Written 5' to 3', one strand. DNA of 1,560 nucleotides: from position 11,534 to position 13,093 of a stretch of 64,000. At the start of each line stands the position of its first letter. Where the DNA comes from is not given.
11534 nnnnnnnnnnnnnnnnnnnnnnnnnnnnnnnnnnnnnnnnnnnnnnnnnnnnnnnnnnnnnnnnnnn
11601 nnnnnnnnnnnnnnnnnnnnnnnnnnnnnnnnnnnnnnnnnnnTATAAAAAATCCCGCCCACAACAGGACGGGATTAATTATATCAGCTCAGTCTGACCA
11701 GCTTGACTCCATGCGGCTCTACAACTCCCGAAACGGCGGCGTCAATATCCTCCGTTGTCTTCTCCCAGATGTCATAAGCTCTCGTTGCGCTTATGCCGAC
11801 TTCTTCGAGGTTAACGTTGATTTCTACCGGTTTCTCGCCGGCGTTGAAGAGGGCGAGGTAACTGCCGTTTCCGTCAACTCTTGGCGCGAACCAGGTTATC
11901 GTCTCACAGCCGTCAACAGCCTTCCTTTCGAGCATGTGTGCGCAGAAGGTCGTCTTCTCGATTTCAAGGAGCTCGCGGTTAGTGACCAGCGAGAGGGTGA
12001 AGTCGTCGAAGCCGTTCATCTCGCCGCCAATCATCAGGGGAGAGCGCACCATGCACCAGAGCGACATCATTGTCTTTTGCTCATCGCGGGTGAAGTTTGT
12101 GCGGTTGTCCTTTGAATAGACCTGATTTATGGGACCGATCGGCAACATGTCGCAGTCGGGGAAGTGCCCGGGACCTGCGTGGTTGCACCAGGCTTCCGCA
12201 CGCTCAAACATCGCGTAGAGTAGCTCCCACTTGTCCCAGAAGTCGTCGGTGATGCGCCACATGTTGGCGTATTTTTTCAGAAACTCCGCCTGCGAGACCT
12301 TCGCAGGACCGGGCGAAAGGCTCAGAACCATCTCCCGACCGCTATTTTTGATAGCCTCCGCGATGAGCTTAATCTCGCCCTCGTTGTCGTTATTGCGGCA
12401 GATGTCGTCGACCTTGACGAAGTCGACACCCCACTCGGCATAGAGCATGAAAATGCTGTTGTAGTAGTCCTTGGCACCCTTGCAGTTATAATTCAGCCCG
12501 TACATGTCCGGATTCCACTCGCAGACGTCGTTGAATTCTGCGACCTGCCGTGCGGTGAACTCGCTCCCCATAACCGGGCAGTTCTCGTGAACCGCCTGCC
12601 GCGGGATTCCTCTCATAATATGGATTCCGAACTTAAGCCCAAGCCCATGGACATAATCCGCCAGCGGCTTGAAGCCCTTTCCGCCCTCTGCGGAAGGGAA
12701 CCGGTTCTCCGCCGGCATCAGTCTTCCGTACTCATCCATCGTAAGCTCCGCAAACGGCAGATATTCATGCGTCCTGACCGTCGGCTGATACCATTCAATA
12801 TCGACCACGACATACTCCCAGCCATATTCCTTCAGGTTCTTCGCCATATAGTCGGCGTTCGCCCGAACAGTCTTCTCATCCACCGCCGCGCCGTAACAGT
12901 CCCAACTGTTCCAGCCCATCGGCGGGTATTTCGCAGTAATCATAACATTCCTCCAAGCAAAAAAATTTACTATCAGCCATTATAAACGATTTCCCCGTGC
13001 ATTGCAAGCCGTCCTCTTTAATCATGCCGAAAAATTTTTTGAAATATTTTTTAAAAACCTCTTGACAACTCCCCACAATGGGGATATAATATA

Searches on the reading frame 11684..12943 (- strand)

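Call 78: search_protein_families(library=pfam, proteins=[window:11684-12943:-], max_evalue=0.00001)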
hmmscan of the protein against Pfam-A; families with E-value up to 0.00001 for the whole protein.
window:11684-12943:- (419 aa): 2 families
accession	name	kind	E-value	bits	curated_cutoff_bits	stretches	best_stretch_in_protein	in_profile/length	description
PF16499.11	Melibiase_2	-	3.3e-23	82.9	23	2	156-329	109-282/284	Alpha galactosidase A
PF17801.7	Melibiase_C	-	3.9e-10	40.1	22.9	1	348-418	4-71/71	Alpha galactosidase C-terminal beta sandwich domain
